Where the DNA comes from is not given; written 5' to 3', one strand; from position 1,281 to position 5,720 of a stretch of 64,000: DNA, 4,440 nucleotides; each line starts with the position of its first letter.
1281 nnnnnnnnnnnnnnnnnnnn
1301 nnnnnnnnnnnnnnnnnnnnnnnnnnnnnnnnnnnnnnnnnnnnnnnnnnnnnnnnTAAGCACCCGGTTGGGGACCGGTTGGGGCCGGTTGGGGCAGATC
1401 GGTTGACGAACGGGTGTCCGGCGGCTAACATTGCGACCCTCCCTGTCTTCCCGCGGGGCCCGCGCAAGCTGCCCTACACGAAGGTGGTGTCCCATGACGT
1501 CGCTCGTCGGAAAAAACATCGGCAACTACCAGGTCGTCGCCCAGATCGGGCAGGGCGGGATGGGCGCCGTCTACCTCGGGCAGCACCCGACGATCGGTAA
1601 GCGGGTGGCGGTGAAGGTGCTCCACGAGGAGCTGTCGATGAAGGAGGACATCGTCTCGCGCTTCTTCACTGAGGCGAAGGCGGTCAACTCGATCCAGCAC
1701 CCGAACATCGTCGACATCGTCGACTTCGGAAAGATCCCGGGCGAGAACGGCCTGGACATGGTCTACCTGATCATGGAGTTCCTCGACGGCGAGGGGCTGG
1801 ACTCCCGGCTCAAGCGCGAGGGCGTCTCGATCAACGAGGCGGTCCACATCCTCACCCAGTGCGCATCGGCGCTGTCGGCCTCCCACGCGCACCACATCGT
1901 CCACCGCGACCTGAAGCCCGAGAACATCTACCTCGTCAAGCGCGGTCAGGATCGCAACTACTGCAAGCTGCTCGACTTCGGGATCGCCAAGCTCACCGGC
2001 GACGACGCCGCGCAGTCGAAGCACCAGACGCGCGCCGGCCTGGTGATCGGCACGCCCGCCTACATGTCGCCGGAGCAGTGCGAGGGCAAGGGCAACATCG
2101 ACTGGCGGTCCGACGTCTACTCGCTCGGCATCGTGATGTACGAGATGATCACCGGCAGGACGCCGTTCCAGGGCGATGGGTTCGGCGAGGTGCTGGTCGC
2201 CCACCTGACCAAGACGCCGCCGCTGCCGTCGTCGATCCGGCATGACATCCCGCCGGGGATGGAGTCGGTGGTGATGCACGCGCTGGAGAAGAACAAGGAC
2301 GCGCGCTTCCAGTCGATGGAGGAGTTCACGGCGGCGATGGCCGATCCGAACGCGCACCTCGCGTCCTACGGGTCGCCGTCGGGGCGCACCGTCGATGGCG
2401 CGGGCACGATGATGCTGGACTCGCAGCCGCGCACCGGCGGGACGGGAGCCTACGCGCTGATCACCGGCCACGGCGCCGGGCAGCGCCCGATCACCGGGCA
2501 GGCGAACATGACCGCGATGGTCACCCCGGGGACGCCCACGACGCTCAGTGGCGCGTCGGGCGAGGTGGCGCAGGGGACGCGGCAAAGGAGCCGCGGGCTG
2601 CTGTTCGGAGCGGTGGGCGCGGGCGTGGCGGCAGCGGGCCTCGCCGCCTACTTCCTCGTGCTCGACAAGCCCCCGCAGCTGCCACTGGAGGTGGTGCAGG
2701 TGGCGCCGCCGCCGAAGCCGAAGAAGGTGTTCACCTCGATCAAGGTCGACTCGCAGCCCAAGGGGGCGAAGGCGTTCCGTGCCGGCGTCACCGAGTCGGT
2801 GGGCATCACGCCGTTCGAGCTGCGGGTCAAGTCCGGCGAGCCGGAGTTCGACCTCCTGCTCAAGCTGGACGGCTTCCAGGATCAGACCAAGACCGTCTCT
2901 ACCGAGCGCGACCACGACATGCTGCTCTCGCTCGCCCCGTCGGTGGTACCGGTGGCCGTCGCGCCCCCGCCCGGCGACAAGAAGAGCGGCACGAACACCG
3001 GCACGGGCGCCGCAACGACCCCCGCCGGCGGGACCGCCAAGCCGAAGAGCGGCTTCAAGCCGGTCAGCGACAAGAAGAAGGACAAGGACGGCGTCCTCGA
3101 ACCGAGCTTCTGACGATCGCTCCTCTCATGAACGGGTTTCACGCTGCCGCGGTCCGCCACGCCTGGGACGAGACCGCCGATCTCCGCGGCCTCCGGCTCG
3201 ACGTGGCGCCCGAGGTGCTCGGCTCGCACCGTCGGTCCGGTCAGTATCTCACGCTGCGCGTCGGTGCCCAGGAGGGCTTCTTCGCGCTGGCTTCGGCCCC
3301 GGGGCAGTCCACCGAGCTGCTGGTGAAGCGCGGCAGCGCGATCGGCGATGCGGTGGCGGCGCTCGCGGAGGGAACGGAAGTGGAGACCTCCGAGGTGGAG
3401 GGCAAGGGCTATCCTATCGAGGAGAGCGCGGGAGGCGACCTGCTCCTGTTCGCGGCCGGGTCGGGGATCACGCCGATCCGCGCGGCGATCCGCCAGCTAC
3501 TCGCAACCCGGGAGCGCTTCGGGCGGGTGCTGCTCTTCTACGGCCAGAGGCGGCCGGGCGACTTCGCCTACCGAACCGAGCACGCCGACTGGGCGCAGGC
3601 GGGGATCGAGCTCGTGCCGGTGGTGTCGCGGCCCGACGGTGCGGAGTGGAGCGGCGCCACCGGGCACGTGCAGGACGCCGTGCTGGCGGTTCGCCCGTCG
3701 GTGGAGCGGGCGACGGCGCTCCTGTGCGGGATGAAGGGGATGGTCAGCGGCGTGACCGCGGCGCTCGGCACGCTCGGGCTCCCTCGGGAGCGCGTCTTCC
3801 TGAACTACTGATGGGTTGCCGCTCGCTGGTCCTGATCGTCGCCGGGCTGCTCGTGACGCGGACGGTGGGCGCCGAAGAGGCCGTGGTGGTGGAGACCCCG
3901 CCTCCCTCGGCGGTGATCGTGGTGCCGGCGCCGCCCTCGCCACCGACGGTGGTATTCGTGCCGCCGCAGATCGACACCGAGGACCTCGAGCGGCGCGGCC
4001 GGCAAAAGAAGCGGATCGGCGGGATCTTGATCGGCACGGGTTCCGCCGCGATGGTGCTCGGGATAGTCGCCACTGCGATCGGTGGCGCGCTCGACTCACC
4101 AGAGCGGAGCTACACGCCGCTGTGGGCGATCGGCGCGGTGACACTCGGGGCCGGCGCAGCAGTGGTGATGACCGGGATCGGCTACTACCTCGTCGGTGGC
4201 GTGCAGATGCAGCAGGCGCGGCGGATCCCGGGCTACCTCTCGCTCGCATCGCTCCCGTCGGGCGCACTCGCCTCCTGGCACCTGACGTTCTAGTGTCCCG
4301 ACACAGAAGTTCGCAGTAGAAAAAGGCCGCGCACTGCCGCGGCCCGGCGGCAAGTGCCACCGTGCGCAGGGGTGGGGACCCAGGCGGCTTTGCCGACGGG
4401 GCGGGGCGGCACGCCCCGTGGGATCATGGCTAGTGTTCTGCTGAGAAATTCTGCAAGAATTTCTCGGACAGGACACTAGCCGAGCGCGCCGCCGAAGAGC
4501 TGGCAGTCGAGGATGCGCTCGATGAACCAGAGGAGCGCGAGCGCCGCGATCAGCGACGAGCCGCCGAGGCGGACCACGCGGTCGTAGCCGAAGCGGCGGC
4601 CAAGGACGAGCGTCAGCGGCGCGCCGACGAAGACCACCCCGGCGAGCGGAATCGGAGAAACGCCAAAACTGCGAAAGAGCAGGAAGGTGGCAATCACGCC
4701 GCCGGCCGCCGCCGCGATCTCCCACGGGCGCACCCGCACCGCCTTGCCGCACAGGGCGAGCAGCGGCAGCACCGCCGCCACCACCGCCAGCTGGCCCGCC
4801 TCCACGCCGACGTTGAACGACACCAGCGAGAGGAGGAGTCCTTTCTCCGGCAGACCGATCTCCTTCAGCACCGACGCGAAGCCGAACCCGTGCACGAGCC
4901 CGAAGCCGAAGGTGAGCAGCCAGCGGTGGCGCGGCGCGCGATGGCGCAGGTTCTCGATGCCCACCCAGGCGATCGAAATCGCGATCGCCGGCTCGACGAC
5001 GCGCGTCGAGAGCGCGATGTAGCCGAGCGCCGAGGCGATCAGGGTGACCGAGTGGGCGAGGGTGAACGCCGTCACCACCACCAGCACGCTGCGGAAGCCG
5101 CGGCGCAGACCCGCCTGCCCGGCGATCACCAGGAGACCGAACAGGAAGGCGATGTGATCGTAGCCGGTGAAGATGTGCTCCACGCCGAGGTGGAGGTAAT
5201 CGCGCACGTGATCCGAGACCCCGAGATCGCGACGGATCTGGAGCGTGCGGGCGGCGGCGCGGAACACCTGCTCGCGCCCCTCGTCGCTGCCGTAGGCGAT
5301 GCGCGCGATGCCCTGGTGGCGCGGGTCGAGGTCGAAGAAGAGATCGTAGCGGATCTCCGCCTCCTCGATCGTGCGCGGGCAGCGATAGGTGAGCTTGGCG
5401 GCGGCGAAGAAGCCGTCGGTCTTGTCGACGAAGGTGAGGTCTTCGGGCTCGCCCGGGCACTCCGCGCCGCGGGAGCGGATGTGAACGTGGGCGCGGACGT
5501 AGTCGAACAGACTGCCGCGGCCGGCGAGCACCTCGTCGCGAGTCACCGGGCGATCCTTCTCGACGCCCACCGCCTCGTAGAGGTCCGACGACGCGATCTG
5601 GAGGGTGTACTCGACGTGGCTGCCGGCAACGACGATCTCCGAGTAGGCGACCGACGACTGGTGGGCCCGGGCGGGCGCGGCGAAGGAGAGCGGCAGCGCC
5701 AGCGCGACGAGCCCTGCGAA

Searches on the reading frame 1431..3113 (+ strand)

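Call 82: search_protein_families(library=pfam, proteins=[window:1431-3113:+], max_evalue=0.001)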
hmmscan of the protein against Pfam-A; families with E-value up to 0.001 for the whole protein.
window:1431-3113:+ (560 aa): 4 families
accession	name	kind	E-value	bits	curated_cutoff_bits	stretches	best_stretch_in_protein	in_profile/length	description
PF00069.31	Pkinase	-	1.2e-46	159.7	31.7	1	33-294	1-253/263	Protein kinase domain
PF07714.23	PK_Tyr_Ser-Thr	-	5.4e-32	111.5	23.1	1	35-292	3-248/258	Protein tyrosine and serine/threonine kinase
PF03109.22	ABC1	-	3.2e-06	26.9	22.9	1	112-188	144-216/244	ABC1 atypical kinase-like domain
PF06293.20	Kdo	-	0.00089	19.2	21.3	0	112-186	93-169/207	Lipopolysaccharide kinase (Kdo/WaaP) family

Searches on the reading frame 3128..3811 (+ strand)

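Call 82: search_protein_families(library=pfam, proteins=[window:3128-3811:+], max_evalue=0.001)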
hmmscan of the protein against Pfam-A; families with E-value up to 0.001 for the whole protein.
window:3128-3811:+ (227 aa): 1 family
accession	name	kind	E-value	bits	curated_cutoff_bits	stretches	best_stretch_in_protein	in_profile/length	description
PF00175.26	NAD_binding_1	-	8.1e-17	62.3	22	1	108-209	2-107/109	Oxidoreductase NAD-binding domain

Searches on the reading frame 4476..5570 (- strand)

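Call 82: search_protein_families(library=pfam, proteins=[window:4476-5570:-], max_evalue=0.001)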
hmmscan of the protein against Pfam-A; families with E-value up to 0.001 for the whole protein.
window:4476-5570:- (364 aa): 2 families
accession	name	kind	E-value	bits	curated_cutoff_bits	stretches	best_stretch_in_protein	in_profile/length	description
PF13795.12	HupE_UreJ_2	-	6.7e-49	166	24.5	1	125-274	1-152/156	HupE / UreJ protein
PF04955.18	HupE_UreJ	-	8.5e-05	22.6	23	1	126-273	22-156/179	HupE / UreJ protein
